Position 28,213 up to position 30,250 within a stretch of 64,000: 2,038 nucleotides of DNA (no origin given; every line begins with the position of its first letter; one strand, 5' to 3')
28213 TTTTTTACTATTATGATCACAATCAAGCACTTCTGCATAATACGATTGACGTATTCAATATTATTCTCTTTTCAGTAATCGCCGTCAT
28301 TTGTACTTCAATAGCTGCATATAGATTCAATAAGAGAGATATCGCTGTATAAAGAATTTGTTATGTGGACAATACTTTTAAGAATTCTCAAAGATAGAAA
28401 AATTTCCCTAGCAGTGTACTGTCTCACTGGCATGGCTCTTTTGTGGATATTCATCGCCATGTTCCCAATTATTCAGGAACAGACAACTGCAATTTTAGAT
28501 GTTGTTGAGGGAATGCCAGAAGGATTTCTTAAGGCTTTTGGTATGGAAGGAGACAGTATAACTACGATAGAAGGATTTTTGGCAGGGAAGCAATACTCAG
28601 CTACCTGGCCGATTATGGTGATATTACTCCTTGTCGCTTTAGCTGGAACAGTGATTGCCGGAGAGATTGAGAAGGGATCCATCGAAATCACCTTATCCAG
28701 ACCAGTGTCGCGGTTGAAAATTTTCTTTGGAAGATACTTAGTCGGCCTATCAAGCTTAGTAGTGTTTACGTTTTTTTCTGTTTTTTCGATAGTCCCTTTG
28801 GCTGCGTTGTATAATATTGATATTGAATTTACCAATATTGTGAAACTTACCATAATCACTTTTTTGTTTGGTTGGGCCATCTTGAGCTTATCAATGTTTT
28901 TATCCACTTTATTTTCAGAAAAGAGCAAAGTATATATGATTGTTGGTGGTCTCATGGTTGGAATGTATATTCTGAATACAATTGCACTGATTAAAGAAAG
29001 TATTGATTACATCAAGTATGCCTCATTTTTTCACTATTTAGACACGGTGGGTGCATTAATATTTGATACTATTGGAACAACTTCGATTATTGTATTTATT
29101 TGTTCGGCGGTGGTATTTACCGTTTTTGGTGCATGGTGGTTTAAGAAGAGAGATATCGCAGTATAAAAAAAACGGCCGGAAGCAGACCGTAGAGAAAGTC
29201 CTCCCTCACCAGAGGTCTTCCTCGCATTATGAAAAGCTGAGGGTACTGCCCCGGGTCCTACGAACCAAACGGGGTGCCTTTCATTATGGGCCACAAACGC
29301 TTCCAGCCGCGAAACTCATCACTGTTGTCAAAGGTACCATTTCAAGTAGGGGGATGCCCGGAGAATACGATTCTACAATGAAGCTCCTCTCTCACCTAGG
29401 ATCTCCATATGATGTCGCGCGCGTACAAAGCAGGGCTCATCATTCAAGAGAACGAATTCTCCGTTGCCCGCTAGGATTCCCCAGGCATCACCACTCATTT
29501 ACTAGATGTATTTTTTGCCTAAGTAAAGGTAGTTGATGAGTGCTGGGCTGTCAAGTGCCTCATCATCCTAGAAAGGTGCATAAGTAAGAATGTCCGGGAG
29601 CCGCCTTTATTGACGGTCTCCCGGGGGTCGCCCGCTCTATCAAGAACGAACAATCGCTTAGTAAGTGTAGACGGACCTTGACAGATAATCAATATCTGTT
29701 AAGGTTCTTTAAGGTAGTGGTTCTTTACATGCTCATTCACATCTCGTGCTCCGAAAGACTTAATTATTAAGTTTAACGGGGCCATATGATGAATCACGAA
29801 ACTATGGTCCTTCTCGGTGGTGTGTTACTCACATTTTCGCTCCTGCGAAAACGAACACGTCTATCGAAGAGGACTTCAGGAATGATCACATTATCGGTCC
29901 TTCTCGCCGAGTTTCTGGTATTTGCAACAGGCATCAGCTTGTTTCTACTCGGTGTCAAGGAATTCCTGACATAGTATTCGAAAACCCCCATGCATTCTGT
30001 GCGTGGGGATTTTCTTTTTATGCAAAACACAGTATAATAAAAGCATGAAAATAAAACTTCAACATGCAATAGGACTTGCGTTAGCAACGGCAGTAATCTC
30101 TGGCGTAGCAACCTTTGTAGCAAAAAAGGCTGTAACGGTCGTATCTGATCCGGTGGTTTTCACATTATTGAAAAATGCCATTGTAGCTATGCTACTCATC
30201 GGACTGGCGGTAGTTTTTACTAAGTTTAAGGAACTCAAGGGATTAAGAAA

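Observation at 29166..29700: About 530-nt ORF-free, GC-rich, hairpin-dense segment with a minus-strand terminator: candidate novel large structured RNA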

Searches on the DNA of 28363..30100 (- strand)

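Call 5: search_rna_families(source=window, start=28900, end=30100, threshold=evalue, max_evalue=10, show_alignments=3)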
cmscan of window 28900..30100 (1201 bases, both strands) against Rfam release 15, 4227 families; matches with E-value up to 10: 3.
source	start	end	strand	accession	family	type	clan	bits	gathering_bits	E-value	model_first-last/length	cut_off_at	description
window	29929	30020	+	RF01772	rnk_pseudo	Cis-reg; leader;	-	19.3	55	1.9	1-108/108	no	Pseudomonas rnk leader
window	29747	29783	+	RF00717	mir-315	Gene; miRNA;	-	18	63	5.8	1-83/83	no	mir-315 microRNA precursor family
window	29986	30025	+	RF02401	ClpQY_promoter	Cis-reg;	-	14.4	42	2.9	1-39/57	no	ClpQY promoter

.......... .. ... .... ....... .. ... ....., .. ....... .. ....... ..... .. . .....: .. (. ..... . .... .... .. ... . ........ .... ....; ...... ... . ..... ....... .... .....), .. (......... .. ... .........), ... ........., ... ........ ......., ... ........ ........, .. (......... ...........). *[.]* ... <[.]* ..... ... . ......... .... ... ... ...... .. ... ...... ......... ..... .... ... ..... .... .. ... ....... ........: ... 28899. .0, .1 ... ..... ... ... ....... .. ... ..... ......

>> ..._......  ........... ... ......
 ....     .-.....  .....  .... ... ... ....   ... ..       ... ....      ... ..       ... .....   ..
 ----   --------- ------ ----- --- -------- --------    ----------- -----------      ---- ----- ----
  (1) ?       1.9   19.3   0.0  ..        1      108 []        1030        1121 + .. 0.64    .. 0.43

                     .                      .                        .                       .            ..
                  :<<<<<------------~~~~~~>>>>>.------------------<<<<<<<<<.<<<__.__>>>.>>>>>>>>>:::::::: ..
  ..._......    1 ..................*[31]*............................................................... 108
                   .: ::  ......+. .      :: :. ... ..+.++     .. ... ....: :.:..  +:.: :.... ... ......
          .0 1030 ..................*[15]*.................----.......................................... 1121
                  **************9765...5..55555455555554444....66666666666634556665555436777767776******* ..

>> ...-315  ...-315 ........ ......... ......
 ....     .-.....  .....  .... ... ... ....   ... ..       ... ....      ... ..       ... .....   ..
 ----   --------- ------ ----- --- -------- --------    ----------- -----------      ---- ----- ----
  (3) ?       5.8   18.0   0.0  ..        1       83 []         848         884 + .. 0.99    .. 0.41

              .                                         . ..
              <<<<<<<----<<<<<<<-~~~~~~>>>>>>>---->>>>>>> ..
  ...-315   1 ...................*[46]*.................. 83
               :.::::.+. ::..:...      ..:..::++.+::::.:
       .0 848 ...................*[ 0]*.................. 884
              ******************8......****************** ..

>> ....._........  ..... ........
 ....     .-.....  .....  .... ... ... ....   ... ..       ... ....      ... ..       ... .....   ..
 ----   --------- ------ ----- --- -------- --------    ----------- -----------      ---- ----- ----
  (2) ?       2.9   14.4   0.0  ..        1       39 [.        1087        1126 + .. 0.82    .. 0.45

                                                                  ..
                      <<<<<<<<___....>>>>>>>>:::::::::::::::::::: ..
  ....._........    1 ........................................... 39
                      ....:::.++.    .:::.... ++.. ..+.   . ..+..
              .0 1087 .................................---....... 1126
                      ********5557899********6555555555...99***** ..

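Call 35: search_dna_similar(query=window:29160-29720:-, collection=phages, mode=distant, max_evalue=0.01)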
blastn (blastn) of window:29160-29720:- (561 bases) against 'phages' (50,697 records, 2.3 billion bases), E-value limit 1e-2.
No match.

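Call 51: build_rna_model(alignment_id=A3)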
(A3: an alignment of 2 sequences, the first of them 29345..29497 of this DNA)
Model R1 built from alignment A3 (2 sequences, 155 columns); structure: RNAalifold consensus.
model positions 155; base pairs 39; branch points 0; effective number of sequences 0.96; information 0.59 bits per position. Calibrated on 0.2 Mb of random sequence (short: E-values are rough).
structure used (alignment columns):
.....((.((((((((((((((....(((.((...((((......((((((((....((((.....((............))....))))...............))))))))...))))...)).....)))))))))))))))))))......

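Call 54: search_with_rna_model(model_id=R1, sources=[window, L001, L002, L003, L004, L005, L006, L007, L008, L009, L010, L011, L012, L013, L014, L015, L016, L017, L018, L019, L020, L021, L022, L023, L024, L025, L026, L027, L028, L029, L030, L031, L032, L033, L034, L035, L036, L037, L038, L039, L040, L041, L042, L043, L044, L045, L046, L047, L048, L049, L050, L051, L052, L053, L054, L055, L056, L057, L058, L059, L060, L061, L062, L063, L064, L065, L066, L067, L068, L069, L070, L071, L072, L073, L074, L075, L076, L077, L078, L079, L080, L081, L082, L083, L084, L085, L086, L087, L165, L166, L167, L168, L169, L170, L171, L172, L173, L174, L175, L176], max_evalue=10)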
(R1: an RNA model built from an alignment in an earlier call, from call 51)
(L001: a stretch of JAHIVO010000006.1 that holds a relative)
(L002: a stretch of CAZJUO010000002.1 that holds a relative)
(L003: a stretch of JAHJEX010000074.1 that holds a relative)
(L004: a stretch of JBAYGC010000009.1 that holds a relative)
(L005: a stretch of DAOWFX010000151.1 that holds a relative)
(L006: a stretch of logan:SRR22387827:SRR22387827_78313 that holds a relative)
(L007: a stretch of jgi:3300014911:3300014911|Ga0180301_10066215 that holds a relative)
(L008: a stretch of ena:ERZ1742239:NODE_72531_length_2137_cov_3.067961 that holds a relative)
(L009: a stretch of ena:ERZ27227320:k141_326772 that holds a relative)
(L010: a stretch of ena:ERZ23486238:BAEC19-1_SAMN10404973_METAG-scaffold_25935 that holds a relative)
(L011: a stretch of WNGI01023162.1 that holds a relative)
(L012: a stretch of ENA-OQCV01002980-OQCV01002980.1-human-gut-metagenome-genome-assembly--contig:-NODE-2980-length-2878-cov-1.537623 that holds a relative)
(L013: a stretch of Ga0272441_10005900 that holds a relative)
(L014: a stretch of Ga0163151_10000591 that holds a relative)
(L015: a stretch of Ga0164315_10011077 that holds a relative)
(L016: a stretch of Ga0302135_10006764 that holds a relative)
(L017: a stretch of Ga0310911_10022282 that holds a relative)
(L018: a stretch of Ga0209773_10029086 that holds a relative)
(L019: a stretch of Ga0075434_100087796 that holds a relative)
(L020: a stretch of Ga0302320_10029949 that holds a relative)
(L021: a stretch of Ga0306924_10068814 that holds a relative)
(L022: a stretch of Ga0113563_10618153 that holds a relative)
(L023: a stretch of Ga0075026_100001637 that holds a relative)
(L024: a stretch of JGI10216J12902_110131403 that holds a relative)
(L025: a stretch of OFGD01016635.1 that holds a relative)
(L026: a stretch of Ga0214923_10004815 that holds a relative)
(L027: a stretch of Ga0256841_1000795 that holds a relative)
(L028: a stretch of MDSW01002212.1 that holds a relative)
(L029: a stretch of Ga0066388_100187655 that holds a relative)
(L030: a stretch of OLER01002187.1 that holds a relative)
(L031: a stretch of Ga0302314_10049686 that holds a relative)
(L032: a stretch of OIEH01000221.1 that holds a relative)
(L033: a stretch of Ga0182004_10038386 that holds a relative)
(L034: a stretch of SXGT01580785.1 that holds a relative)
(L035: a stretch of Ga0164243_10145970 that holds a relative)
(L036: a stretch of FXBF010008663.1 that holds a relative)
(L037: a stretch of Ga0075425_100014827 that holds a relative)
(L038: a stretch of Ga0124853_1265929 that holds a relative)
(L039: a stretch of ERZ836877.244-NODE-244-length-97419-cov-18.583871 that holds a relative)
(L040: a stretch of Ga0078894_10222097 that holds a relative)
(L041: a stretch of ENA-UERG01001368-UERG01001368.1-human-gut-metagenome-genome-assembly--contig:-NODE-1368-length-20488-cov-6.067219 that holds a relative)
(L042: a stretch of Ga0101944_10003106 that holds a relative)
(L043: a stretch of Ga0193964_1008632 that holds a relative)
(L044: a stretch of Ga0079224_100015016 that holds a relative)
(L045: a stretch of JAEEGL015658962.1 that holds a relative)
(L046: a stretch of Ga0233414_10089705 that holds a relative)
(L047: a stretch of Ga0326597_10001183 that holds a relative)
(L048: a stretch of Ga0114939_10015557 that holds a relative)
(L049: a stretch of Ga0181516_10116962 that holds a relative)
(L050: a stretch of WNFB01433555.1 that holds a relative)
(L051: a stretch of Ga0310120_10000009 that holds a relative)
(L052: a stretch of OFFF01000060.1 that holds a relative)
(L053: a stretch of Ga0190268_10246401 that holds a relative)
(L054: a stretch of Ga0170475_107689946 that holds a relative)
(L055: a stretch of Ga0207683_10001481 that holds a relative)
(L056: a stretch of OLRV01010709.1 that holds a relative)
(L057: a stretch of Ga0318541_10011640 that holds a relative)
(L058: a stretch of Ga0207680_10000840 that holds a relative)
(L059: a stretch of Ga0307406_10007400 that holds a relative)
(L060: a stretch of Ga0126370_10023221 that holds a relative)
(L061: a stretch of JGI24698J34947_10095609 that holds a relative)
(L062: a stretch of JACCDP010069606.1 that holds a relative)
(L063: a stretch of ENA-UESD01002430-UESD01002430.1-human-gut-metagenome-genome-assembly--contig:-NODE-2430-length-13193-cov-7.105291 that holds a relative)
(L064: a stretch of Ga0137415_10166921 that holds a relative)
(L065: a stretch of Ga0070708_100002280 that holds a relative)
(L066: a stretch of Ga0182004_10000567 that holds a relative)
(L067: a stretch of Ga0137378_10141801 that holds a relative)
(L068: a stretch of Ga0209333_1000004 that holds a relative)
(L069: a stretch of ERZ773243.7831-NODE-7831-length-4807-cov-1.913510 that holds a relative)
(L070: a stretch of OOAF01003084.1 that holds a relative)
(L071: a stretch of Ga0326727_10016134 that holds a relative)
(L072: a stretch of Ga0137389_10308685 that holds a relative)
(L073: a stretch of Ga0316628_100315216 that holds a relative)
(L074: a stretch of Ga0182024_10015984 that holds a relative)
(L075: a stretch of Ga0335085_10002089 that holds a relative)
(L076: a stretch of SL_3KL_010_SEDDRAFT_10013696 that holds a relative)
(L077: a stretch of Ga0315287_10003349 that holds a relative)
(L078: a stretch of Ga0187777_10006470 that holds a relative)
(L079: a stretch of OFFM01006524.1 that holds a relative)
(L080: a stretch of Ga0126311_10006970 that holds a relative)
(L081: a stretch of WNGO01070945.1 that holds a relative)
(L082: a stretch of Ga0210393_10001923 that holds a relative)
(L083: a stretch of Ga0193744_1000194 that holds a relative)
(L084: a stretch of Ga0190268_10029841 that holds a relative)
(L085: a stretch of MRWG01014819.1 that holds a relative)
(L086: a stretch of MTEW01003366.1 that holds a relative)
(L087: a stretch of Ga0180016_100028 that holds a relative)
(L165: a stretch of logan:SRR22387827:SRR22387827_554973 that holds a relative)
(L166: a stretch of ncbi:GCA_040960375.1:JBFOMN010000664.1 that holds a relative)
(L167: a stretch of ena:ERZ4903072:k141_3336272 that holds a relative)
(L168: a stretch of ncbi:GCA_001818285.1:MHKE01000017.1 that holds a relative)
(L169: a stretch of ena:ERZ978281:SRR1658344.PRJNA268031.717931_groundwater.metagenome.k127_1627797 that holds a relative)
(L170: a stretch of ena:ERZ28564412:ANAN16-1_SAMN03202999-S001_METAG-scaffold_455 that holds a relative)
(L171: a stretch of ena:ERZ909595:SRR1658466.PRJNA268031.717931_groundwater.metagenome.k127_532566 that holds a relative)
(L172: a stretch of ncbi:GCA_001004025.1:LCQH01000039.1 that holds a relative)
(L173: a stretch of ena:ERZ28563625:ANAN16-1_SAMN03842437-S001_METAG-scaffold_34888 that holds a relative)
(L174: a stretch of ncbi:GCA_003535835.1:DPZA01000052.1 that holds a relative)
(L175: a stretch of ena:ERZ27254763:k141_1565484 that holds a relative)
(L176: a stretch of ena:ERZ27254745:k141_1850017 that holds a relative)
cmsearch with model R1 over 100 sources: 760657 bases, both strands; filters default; matches with E-value up to 10: 8.
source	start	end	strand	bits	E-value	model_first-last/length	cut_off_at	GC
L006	10155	10307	-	180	4.7e-42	1-155/155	no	0.54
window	29345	29497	-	172.8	2.9e-40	1-155/155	no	0.52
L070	1924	1982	+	21.9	0.0098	1-155/155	no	0.51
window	29345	29498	+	13.5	1.2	1-155/155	no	0.52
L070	5677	5743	+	13.3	1.4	1-155/155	no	0.73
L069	2597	2663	-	13.3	1.4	1-155/155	no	0.73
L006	10155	10308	+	12.4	2.3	1-155/155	no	0.54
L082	2478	2524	+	10.4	7.1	1-155/155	no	0.64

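Call 55: search_with_rna_model(model_id=R1, sources=[L088, L089, L090, L091, L092, L093, L094, L095, L096, L097, L098, L099, L100, L101, L102, L103, L104, L105, L106, L107, L108, L109, L110, L111, L112, L113, L114, L115, L116, L117, L118, L119, L120, L121, L122, L123, L124, L125, L126, L127, L128, L129, L130], max_evalue=10)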
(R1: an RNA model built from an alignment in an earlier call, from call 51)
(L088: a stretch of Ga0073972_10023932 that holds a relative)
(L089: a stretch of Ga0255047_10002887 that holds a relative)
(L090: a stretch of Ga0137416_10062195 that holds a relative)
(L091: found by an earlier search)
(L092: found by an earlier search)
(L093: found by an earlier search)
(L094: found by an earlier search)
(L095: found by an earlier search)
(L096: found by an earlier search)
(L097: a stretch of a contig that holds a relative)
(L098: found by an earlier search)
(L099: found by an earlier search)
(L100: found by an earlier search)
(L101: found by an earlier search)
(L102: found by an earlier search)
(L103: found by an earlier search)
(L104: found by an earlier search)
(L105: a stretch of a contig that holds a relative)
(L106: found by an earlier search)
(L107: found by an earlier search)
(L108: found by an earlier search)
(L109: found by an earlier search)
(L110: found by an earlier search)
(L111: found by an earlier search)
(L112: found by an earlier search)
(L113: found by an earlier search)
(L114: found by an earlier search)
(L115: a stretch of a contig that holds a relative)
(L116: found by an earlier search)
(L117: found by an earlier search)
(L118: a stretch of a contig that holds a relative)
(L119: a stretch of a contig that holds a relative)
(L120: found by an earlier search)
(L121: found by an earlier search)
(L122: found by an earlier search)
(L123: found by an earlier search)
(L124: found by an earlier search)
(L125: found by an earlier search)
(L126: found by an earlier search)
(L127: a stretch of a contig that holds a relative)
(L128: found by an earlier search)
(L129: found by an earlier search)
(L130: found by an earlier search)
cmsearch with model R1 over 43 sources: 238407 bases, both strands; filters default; matches with E-value up to 10: 6.
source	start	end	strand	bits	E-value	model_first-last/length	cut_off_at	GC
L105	6021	6062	+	10.8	1.8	1-155/155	no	0.71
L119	1456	1513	-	10.7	1.9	1-155/155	no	0.67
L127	6637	6686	-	9.8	3.1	1-155/155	no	0.74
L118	1549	1629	-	9.8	3.1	35-123/155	no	0.58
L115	1654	1734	-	9.8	3.1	38-118/155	no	0.46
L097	529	572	+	8.5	6.3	1-155/155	no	0.75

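Call 62: search_with_rna_model(model_id=R1, source=L177, max_evalue=10, show_alignments=1)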
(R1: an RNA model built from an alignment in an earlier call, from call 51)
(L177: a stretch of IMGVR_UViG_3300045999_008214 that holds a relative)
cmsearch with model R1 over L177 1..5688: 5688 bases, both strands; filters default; matches with E-value up to 10: 0.
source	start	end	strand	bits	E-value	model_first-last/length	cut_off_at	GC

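Call 73: search_dna_similar(query=window:29160-29720:-, collection=plasmids, mode=distant, max_evalue=0.01)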
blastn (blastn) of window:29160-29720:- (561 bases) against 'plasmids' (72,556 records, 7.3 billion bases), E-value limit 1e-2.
No match.
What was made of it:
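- Tried and rejected: Phage and plasmid blastn gave no match (calls 35, 73).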

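Call 78: search_rna_families(source=L006, start=9900, end=10540, threshold=evalue, max_evalue=10)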
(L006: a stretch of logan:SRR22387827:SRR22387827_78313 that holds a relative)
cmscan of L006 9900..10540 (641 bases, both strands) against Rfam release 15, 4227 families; matches with E-value up to 10: 0.
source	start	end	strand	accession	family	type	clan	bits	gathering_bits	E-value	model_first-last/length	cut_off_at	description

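Call 79: search_rna_families(source=window, start=29160, end=29665, threshold=evalue, max_evalue=10)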
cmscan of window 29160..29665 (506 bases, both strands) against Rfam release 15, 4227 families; matches with E-value up to 10: 3.
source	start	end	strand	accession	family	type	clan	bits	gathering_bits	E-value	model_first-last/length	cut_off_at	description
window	29592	29624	-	RF00947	mir-929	Gene; miRNA;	-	13.6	56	7.7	21-54/74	no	mir-929 microRNA precursor family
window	29549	29573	-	RF01514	Afu_513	Gene; snRNA; snoRNA; CD-box;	-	11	48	6.6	1-103/103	no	A. fumigatus snoRNA Afu_513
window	29518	29567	-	RF01131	sR47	Gene; snRNA; snoRNA; CD-box;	CL00132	10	40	9.7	1-55/55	no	Small nucleolar RNA sR47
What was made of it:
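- On Box C/D or k-turn RNAs (suggested by the RUGAUGAG repeats): The C/D-box models reach only 10-11 bits against thresholds of 40-48 (call 79).
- Closest known: OLE RNA. Different: There is no match to the OLE model at E <= 10 (calls 5, 78, 79).
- No riboswitch or T-box model matches (calls 5, 78, 79).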

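Call 84: search_with_rna_model(model_id=R1, sources=[L178, L179], max_evalue=10)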
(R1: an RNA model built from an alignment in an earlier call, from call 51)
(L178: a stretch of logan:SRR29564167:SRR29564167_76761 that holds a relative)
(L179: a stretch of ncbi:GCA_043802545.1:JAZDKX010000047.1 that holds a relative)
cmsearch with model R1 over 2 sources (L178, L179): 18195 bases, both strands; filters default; matches with E-value up to 10: 0.
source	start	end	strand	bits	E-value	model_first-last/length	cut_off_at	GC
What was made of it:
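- Tried and rejected: The covariance model of the central domain (R1) found only the two known copies in about 1.2 Mb of held loci (calls 54, 55, 62, 84).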

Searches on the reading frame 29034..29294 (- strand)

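Call 19: search_protein_families(library=pfam, proteins=[window:29034-29294:-], max_evalue=1)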
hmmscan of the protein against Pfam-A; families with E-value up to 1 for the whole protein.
window:29034-29294:- (86 aa): 1 family
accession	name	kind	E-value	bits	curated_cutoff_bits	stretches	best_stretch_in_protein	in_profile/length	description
PF20373.3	DUF6668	-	0.029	14.8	27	1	4-78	29-105/130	Family of unknown function (DUF6668)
